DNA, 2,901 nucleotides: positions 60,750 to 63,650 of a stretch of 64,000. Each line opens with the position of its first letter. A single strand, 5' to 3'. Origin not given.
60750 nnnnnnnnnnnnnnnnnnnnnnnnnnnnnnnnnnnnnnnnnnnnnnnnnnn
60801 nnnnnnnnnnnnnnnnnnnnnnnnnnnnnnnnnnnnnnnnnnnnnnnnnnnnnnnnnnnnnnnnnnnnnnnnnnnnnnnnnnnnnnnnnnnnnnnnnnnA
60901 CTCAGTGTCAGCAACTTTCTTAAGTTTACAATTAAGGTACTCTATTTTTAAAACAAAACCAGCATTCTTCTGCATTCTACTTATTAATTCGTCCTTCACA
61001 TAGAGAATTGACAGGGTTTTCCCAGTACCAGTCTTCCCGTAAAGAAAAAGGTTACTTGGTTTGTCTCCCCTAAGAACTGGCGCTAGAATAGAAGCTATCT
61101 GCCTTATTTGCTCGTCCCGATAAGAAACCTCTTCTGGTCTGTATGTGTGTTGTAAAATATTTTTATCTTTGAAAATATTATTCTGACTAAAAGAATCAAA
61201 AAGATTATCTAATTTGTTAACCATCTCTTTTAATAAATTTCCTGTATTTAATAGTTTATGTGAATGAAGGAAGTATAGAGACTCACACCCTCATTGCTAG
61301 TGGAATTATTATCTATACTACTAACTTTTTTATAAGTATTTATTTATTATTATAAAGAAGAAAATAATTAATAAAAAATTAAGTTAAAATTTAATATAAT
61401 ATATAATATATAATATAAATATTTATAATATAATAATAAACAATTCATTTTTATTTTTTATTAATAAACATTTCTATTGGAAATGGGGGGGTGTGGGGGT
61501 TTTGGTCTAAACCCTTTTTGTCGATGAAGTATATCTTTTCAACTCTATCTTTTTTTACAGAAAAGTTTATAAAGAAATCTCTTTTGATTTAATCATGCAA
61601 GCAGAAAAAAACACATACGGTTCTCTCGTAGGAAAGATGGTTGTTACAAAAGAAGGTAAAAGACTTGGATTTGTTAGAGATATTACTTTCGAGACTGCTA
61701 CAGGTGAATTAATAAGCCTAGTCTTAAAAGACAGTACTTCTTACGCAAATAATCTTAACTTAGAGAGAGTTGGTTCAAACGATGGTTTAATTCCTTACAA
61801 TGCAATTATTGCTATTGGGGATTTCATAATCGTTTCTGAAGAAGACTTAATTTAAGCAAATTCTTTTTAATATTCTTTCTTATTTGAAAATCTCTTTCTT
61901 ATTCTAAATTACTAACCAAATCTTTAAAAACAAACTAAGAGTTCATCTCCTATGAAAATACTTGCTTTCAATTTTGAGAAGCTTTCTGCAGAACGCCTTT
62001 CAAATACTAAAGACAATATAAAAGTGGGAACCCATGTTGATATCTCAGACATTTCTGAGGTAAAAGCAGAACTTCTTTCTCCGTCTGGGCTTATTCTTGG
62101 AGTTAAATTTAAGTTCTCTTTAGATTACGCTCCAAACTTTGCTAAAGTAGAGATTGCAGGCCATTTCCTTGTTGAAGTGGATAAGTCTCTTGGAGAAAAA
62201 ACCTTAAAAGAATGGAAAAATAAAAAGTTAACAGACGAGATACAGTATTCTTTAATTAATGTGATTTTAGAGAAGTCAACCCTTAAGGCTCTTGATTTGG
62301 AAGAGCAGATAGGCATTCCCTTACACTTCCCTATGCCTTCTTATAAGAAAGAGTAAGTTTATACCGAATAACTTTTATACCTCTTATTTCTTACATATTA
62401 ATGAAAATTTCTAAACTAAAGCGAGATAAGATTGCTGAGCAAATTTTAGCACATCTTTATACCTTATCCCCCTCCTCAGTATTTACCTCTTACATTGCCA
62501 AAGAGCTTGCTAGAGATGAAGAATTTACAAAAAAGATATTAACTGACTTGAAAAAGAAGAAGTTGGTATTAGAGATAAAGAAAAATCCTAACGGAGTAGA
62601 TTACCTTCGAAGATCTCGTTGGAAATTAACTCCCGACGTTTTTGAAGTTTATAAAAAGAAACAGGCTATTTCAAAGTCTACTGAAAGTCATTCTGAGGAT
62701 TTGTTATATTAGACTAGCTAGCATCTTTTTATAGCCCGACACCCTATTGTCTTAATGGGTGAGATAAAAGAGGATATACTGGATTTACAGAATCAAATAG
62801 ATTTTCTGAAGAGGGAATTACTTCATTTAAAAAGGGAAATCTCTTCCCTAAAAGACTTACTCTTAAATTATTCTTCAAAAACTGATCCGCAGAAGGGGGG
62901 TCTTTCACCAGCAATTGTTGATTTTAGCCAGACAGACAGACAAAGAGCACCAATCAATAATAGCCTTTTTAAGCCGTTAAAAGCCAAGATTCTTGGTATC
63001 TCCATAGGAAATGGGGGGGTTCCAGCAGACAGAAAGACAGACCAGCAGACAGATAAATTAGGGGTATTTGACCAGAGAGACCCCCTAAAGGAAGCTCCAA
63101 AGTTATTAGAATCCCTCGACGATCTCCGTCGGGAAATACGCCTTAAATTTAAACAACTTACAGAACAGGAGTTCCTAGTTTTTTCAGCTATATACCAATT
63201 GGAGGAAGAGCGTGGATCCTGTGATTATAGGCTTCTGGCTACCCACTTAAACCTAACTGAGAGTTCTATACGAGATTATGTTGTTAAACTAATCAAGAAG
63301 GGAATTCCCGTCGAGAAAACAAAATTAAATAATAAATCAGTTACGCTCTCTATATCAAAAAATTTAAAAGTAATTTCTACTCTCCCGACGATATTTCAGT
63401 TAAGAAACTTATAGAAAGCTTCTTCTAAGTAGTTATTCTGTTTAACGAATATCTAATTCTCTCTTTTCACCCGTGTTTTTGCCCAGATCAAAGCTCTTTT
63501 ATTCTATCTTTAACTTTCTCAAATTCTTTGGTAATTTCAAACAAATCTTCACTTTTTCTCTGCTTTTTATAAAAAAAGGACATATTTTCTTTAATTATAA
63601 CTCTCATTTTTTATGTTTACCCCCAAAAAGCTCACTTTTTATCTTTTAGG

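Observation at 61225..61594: Probable oriC next to orc1/cdc6-DP1-DP2, with an extreme AT tract and inverted G-string boxes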

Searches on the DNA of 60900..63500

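Call 67: search_rna_families(source=window, start=60900, end=63500, threshold=evalue, max_evalue=1)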
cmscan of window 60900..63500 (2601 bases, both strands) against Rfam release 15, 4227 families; matches with E-value up to 1: 0.
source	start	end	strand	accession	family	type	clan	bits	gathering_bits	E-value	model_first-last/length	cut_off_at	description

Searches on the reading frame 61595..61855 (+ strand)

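Call 4: search_protein_families(library=pfam, proteins=[window:61595-61855:+])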
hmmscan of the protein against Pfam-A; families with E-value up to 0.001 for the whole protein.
window:61595-61855:+ (86 aa): 1 family
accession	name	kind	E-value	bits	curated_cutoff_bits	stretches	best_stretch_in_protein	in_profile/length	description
PF05239.21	PRC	-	5.7e-10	39.5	21.2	1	8-81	6-72/78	PRC-barrel domain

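Call 42: search_protein_families(library=ncbifam, proteins=[window:61595-61855:+], max_evalue=0.01)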
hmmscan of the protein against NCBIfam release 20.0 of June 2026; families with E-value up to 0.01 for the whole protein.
window:61595-61855:+ (86 aa): 1 family
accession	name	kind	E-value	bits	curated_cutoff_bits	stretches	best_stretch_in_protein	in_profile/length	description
TIGR02888.1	spore_YlmC_YmxH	subfamily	1.2e-05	25.5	44.2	1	18-80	13-73/76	YlmC/YmxH family sporulation protein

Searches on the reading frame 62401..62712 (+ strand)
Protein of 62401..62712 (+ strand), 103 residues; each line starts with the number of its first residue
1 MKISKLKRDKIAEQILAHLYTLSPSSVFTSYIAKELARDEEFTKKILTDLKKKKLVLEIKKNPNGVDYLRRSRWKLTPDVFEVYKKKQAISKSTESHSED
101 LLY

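Call 4: search_protein_families(library=pfam, proteins=[window:62401-62712:+])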
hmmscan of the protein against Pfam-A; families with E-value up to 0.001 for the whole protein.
window:62401-62712:+ (103 aa): 0 families

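Call 42: search_protein_families(library=ncbifam, proteins=[window:62401-62712:+], max_evalue=0.01)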
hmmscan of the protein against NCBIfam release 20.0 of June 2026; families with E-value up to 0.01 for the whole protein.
window:62401-62712:+ (103 aa): 1 family
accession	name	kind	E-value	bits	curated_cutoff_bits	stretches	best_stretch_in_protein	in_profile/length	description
TIGR01884.1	cas_HTH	subfamily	0.0063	15.9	60.2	1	30-64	160-194/202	CRISPR-associated CARF protein Csa3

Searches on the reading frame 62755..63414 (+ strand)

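Call 4: search_protein_families(library=pfam, proteins=[window:62755-63414:+])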
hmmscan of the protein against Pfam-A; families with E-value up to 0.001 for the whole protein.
window:62755-63414:+ (219 aa): 1 family
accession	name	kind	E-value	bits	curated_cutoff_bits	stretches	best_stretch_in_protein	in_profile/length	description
PF13730.12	HTH_36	-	0.0006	20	25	0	134-184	2-54/55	Helix-turn-helix domain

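Call 42: search_protein_families(library=ncbifam, proteins=[window:62755-63414:+], max_evalue=0.01)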
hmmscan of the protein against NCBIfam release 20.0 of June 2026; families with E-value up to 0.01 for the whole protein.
window:62755-63414:+ (219 aa): 0 families
